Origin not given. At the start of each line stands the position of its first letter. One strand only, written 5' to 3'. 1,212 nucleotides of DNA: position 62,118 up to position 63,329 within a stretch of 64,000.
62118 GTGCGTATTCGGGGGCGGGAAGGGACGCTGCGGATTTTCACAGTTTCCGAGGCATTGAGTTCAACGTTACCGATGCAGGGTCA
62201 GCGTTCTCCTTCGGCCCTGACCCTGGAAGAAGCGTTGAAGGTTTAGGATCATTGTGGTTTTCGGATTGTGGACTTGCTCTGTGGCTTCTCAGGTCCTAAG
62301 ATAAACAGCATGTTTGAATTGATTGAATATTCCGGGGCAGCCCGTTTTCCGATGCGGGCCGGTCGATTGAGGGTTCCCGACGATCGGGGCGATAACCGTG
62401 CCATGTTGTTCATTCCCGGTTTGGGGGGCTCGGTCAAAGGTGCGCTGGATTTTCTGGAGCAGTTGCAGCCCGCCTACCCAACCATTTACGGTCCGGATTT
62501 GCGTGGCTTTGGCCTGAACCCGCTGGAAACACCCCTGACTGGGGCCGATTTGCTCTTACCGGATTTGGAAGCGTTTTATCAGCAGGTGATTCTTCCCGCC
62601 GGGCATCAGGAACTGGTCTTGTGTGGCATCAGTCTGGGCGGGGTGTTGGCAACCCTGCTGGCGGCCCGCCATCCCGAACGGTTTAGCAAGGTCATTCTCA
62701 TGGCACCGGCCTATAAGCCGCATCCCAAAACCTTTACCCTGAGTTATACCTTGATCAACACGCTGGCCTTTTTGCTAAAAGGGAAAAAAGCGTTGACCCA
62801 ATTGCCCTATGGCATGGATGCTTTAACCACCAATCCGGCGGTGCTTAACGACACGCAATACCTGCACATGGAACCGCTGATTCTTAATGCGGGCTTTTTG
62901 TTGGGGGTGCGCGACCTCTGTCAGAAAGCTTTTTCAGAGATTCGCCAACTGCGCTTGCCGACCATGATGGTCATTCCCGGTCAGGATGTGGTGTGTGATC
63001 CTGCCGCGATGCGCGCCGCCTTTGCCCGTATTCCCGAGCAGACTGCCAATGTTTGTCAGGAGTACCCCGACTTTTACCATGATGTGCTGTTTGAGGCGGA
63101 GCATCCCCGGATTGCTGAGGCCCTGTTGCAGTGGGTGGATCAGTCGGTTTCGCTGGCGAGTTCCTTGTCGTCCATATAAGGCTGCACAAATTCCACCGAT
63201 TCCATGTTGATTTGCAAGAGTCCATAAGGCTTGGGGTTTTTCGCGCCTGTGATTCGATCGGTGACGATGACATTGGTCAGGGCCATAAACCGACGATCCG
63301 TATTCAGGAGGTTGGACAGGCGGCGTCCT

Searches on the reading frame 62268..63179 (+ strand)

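Call 48: search_protein_families(library=pfam, proteins=[window:62268-63179:+], max_evalue=0.001)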
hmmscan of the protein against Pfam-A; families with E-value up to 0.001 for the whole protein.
window:62268-63179:+ (303 aa): 6 families
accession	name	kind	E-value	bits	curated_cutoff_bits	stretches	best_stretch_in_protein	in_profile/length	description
PF12146.15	Hydrolase_4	-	1e-29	104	27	1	45-277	6-238/239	Serine aminopeptidase, S33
PF00561.26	Abhydrolase_1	-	2.3e-16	60.7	25.8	1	45-156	2-110/245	alpha/beta hydrolase fold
PF12697.13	Abhydrolase_6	-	1.3e-09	39.5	26.3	1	47-246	2-182/217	Alpha/beta hydrolase family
PF00756.26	Esterase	-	2.2e-06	28.1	22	1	116-152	117-153/251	Putative esterase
PF05728.18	UPF0227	-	6.2e-05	23.4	21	1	105-152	50-94/187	Uncharacterised protein family (UPF0227)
PF09752.15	ABHD18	-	0.00097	18.8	21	0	112-148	173-209/351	Alpha/beta hydrolase domain containing 18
